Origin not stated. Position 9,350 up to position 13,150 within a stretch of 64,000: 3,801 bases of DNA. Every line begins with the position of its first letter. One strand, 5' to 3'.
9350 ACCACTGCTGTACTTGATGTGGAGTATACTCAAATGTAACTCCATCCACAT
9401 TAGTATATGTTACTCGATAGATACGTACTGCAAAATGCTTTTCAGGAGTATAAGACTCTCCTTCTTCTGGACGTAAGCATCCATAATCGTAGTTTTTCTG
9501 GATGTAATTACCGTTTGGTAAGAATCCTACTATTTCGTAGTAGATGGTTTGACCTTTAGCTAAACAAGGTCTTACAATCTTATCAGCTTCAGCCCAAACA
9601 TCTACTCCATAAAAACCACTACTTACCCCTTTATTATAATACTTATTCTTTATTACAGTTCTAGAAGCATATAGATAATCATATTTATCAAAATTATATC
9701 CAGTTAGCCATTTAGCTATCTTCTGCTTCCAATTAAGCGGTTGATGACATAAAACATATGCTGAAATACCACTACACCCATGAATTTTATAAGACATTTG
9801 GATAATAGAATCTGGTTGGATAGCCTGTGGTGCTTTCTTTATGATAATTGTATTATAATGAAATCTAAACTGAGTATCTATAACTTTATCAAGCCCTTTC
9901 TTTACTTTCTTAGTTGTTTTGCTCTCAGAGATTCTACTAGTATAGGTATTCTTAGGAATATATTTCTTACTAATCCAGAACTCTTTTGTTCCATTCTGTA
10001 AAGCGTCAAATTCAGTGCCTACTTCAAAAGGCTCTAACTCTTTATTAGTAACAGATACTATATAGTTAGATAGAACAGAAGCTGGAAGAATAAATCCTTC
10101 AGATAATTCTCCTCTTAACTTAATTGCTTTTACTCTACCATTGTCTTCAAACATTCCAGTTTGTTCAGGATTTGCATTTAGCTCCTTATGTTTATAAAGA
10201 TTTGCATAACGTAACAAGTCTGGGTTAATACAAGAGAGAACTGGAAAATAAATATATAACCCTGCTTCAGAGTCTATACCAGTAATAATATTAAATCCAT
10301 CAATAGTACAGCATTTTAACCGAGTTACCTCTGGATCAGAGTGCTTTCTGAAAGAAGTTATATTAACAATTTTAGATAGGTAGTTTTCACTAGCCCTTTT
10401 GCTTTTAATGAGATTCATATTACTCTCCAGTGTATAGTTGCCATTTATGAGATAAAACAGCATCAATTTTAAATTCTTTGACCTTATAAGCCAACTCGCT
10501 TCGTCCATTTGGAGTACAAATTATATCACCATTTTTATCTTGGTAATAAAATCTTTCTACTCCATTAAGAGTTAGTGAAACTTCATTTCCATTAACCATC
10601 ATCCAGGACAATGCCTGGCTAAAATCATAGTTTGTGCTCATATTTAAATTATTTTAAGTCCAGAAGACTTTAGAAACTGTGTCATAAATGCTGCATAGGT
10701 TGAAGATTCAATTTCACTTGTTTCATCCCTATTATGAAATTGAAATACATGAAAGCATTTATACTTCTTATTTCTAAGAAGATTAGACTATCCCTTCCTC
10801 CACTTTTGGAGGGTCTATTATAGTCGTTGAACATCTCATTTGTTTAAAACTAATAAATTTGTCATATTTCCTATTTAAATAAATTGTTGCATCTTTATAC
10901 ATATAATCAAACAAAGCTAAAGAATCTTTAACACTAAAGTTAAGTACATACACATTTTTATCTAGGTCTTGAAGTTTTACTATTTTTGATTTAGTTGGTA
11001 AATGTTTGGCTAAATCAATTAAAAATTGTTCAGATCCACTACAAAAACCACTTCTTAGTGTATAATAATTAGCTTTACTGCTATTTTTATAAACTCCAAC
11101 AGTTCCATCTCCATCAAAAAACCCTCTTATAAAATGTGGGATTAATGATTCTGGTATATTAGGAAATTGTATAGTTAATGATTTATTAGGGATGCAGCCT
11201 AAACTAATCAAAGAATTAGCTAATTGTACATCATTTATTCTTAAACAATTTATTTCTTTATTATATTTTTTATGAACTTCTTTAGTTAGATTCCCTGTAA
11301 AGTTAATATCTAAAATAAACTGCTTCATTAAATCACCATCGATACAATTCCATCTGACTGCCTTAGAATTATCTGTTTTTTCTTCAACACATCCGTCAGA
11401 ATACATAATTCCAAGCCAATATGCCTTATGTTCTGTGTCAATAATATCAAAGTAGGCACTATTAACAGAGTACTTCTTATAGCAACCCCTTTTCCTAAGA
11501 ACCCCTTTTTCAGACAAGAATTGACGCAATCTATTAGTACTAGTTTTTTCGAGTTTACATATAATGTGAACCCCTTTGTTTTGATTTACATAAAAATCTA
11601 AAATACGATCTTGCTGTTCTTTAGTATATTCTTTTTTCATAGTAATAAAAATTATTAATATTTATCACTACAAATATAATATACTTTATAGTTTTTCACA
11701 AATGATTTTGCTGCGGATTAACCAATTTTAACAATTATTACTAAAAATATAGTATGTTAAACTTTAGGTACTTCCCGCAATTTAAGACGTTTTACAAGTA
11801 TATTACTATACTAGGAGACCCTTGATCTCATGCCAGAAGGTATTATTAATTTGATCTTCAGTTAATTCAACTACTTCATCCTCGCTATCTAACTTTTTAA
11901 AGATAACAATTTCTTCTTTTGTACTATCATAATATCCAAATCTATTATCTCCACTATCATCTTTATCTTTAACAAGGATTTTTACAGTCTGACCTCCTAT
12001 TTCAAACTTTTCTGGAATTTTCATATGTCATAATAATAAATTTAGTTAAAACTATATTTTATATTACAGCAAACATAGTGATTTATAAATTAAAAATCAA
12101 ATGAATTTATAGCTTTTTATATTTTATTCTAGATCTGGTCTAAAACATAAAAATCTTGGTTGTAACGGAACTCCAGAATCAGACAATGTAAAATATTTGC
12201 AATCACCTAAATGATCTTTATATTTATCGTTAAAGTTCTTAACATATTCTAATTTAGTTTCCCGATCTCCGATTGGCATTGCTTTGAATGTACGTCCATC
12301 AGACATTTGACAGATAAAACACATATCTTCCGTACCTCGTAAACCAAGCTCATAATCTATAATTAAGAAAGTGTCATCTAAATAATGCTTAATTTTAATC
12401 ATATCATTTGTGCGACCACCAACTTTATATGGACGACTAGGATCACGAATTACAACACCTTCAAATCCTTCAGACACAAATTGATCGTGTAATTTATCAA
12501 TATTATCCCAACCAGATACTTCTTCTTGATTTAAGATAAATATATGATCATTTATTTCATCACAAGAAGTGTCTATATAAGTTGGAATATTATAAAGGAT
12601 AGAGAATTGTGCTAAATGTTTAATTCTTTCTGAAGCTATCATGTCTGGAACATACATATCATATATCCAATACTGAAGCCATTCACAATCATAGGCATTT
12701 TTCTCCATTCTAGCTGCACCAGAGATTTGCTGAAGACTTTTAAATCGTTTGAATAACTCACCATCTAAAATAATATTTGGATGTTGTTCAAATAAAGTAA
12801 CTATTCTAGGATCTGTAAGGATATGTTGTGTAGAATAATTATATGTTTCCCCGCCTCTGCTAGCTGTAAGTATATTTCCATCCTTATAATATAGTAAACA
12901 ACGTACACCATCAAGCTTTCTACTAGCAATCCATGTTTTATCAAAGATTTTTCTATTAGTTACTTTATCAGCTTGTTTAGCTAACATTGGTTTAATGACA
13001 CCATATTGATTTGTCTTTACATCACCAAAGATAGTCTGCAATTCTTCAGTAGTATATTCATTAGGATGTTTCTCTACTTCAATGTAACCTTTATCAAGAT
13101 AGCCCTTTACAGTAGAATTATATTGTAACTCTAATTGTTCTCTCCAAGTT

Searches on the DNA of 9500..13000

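Call 66: search_rna_families(source=window, start=9500, end=13000, threshold=evalue, max_evalue=1)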
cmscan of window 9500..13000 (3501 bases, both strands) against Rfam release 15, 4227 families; matches with E-value up to 1: 0.
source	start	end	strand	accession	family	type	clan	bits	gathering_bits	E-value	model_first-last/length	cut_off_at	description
